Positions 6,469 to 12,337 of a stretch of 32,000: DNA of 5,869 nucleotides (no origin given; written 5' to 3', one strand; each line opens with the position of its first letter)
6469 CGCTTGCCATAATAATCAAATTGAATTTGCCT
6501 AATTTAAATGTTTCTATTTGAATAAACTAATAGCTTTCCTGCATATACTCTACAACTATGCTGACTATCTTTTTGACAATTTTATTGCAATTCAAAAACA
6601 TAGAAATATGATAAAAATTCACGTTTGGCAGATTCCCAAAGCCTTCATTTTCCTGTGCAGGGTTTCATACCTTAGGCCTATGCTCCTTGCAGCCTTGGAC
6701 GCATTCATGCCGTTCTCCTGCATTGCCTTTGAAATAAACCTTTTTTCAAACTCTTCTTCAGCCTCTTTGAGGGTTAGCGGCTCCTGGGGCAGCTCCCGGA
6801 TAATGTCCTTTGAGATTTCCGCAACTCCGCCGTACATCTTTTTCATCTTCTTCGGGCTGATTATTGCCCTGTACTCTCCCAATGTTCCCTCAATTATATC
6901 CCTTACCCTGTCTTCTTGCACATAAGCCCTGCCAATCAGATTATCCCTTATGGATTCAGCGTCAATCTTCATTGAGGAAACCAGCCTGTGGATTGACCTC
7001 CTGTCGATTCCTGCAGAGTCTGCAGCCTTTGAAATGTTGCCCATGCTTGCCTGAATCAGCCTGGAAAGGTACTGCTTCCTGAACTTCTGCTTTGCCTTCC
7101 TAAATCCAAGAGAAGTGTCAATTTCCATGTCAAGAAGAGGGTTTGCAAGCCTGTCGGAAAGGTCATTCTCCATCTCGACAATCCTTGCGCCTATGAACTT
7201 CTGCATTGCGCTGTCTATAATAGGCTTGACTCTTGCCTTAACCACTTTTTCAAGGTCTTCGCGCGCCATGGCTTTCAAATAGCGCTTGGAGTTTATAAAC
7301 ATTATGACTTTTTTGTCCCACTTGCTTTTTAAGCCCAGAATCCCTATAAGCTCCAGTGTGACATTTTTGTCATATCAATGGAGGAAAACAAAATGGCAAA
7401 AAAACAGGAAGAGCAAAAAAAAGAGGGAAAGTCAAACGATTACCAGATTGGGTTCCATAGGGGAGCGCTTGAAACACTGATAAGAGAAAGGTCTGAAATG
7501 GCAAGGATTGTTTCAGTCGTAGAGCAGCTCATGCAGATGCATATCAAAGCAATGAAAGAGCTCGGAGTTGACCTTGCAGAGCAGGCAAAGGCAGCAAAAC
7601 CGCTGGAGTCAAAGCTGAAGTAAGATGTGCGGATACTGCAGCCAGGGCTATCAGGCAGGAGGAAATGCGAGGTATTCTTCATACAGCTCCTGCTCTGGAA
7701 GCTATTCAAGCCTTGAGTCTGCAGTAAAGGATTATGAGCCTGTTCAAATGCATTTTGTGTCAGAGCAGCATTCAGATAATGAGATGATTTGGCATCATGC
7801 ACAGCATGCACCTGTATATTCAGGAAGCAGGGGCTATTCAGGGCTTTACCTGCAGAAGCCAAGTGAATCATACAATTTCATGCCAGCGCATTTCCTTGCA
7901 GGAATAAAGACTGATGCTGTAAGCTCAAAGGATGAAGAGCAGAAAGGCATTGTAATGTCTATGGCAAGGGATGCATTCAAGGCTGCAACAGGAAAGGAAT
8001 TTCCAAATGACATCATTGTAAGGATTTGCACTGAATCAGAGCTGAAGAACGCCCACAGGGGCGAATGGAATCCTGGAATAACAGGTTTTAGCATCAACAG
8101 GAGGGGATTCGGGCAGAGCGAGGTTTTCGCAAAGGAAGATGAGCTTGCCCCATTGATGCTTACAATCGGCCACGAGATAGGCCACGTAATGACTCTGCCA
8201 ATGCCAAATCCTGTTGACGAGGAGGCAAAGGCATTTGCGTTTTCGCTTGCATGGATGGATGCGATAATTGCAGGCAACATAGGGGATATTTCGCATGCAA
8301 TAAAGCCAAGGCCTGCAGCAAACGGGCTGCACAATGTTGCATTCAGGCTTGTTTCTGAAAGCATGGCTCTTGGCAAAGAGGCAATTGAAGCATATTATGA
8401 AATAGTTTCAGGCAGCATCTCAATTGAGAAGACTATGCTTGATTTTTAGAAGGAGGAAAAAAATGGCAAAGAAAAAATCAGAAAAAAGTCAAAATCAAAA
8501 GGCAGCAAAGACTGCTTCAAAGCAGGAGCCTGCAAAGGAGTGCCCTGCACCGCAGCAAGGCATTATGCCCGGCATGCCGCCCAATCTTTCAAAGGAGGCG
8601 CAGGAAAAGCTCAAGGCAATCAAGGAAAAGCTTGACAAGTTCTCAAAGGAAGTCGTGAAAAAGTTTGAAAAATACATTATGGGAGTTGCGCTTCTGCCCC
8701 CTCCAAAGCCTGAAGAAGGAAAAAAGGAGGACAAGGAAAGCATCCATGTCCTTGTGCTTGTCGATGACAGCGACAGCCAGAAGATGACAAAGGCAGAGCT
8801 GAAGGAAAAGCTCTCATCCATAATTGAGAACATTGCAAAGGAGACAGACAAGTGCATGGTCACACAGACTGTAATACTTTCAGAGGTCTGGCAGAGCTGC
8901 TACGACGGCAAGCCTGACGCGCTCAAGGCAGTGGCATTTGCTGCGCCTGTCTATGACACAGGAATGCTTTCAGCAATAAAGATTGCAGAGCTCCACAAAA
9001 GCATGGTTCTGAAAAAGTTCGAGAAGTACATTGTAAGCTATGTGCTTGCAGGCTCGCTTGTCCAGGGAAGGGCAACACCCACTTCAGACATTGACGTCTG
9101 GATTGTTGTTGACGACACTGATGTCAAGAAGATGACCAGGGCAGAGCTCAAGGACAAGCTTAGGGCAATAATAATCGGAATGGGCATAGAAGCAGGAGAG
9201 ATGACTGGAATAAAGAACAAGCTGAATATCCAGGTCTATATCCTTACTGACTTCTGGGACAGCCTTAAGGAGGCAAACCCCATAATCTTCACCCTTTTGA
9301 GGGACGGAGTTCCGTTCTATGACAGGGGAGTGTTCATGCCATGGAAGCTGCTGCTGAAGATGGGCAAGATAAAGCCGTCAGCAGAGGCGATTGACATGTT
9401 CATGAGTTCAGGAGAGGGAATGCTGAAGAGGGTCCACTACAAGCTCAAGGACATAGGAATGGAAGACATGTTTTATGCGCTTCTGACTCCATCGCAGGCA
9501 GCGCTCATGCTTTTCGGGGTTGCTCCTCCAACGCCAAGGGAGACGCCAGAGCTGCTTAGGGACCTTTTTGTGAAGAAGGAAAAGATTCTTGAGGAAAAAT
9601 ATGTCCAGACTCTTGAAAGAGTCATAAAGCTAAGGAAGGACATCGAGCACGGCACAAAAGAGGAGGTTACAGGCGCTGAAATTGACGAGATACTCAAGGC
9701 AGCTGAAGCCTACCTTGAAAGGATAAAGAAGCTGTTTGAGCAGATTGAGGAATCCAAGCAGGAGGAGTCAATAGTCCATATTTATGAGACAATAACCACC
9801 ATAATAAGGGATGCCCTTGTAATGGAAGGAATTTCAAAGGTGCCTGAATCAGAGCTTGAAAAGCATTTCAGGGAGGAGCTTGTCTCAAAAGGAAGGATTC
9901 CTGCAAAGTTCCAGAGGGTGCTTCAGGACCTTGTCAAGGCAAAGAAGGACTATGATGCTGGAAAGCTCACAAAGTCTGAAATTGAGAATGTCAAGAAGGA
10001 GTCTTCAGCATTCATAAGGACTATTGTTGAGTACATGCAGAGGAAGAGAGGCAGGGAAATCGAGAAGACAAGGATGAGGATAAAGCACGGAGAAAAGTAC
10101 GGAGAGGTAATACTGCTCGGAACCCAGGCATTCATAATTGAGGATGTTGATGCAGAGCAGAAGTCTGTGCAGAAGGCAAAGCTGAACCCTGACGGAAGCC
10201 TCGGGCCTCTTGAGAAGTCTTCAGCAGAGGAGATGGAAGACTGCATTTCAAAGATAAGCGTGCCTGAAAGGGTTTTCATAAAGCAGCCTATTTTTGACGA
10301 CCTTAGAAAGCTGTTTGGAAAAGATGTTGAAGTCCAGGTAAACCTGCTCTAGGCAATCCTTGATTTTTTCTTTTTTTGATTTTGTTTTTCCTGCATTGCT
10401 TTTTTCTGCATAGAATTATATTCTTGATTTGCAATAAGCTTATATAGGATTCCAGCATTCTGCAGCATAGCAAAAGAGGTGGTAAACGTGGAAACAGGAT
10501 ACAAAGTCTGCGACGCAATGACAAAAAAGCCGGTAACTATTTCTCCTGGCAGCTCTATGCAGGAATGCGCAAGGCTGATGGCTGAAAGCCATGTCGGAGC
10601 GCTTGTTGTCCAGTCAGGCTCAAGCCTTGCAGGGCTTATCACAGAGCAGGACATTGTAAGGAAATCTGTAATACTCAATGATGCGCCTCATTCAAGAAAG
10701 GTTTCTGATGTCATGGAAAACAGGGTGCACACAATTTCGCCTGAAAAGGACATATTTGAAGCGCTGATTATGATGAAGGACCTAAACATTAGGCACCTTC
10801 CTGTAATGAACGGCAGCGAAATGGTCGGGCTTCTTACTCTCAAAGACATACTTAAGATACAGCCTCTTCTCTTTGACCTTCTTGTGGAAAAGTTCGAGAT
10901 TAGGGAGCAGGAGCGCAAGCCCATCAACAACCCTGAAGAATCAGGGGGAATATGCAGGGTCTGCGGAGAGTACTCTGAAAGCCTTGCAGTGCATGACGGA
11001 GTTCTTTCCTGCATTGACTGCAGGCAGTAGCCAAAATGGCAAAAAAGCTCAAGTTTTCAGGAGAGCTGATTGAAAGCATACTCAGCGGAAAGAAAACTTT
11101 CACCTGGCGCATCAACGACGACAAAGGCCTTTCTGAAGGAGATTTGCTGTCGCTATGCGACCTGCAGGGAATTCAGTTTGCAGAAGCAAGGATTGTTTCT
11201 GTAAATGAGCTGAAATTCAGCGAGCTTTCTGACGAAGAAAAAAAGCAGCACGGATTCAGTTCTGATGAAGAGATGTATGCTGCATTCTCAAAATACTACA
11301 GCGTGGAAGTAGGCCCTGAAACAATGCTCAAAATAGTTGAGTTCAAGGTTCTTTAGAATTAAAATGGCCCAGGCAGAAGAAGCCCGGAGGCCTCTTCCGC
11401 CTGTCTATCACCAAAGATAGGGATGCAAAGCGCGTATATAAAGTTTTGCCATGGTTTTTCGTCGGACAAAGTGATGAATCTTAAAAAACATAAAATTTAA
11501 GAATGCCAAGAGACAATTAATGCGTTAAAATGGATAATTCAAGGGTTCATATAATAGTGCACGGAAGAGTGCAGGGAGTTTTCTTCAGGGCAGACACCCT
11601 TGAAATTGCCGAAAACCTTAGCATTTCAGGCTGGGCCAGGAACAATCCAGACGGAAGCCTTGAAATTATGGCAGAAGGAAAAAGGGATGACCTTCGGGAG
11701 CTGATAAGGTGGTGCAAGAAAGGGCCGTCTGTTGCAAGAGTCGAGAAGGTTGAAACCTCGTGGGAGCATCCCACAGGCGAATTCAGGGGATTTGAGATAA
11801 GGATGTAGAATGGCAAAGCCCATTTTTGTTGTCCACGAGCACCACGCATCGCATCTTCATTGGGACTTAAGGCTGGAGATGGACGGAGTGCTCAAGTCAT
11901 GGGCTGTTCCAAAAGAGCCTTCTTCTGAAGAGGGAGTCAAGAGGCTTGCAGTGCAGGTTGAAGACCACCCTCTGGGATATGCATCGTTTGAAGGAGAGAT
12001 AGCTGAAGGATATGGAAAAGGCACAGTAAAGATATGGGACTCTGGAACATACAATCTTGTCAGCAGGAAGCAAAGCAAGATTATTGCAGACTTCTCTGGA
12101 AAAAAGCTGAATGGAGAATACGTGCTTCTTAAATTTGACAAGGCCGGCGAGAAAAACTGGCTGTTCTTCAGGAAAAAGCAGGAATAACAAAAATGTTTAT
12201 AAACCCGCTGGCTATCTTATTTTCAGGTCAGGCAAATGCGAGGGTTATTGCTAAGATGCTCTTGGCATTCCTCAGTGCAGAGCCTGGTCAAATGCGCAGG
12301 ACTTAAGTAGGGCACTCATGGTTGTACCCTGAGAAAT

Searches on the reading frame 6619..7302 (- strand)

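Call 9: search_protein_families(library=pfam, proteins=[window:6619-7302:-])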
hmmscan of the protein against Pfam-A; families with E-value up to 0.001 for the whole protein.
window:6619-7302:- (227 aa): 1 family
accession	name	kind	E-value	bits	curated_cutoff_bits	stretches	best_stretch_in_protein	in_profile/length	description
PF02954.25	HTH_8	-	6e-14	51.9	22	1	183-221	3-41/42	Bacterial regulatory protein, Fis family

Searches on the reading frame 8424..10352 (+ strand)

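Call 9: search_protein_families(library=pfam, proteins=[window:8424-10352:+])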
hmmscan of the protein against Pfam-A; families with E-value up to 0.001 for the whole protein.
window:8424-10352:+ (642 aa): 3 families
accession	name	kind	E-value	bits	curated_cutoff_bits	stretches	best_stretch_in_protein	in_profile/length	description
PF01909.29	NTP_transf_2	-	9.9e-06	26.3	21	1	198-244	10-59/93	Nucleotidyltransferase domain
PF18765.7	Polbeta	-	9.1e-05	23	26.9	1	200-249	8-58/93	Polymerase beta, Nucleotidyltransferase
PF02037.33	SAP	-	0.00063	19.7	23.9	0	233-248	1-16/37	SAP domain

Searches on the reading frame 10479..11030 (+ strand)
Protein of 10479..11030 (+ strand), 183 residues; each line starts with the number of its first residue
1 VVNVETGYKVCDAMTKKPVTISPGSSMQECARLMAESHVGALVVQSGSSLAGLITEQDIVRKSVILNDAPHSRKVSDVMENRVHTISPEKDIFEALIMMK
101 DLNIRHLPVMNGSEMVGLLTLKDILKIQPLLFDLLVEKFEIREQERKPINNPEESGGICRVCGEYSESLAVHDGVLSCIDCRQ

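Call 9: search_protein_families(library=pfam, proteins=[window:10479-11030:+])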
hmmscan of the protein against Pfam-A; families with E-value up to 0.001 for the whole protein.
window:10479-11030:+ (183 aa): 1 family
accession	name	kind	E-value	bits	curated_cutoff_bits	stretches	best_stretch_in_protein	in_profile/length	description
PF00571.33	CBS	-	7.7e-27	93.8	24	2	75-127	1-54/57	CBS domain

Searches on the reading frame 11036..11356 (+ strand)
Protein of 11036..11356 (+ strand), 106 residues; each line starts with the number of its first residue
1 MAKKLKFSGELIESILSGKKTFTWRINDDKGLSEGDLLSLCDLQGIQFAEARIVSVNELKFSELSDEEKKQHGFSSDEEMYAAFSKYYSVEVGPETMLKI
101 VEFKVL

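Call 9: search_protein_families(library=pfam, proteins=[window:11036-11356:+])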
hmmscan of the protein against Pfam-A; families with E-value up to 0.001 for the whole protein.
window:11036-11356:+ (106 aa): 2 families
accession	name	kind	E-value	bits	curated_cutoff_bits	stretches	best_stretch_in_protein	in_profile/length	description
PF04266.20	ASCH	-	6.9e-15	56.1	21.2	1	5-105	1-101/103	ASCH domain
PF12961.13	DUF3850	-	5.2e-05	23.8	22.9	1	4-44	3-42/77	Domain of unknown function (DUF3850)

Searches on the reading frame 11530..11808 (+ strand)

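Call 9: search_protein_families(library=pfam, proteins=[window:11530-11808:+])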
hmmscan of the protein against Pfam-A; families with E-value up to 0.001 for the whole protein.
window:11530-11808:+ (92 aa): 1 family
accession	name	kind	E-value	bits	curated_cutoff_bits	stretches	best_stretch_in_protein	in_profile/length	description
PF00708.24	Acylphosphatase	-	9.2e-27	93.6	22.5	1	6-90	1-85/85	Acylphosphatase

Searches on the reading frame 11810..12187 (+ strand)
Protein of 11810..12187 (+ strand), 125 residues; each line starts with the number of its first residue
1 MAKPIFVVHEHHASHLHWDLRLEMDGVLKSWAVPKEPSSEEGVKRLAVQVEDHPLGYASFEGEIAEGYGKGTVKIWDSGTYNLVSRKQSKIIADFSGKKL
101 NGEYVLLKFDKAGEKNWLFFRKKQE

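Call 9: search_protein_families(library=pfam, proteins=[window:11810-12187:+])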
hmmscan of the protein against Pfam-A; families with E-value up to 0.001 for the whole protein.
window:11810-12187:+ (125 aa): 1 family
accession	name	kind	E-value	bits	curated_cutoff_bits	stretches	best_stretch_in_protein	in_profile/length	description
PF13298.12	LigD_N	-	1.6e-36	125.1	31.1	1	9-108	1-107/107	DNA Ligase D 3'-phosphoesterase domain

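Call 10: find_encoding_contigs(protein=window:11810-12187:+, flank=3000, max_places=10)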
Protein window:11810-12187:+ (125 aa): 4 contigs read that carry it; 2 places shown.
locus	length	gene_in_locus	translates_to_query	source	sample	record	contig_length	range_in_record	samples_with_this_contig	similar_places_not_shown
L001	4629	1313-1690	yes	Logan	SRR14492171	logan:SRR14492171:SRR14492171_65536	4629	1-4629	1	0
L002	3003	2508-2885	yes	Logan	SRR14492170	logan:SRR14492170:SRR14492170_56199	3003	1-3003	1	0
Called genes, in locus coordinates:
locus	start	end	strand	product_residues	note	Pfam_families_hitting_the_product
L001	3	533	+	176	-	?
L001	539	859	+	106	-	PF04266:ASCH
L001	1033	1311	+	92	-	PF00708:Acylphosphatase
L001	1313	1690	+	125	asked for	PF13298:LigD_N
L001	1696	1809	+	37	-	-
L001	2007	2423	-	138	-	-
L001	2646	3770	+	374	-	-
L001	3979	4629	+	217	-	?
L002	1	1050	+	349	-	?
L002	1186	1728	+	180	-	PF00571:CBS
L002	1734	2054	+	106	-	PF04266:ASCH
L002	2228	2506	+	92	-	PF00708:Acylphosphatase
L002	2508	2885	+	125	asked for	PF13298:LigD_N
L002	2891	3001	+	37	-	?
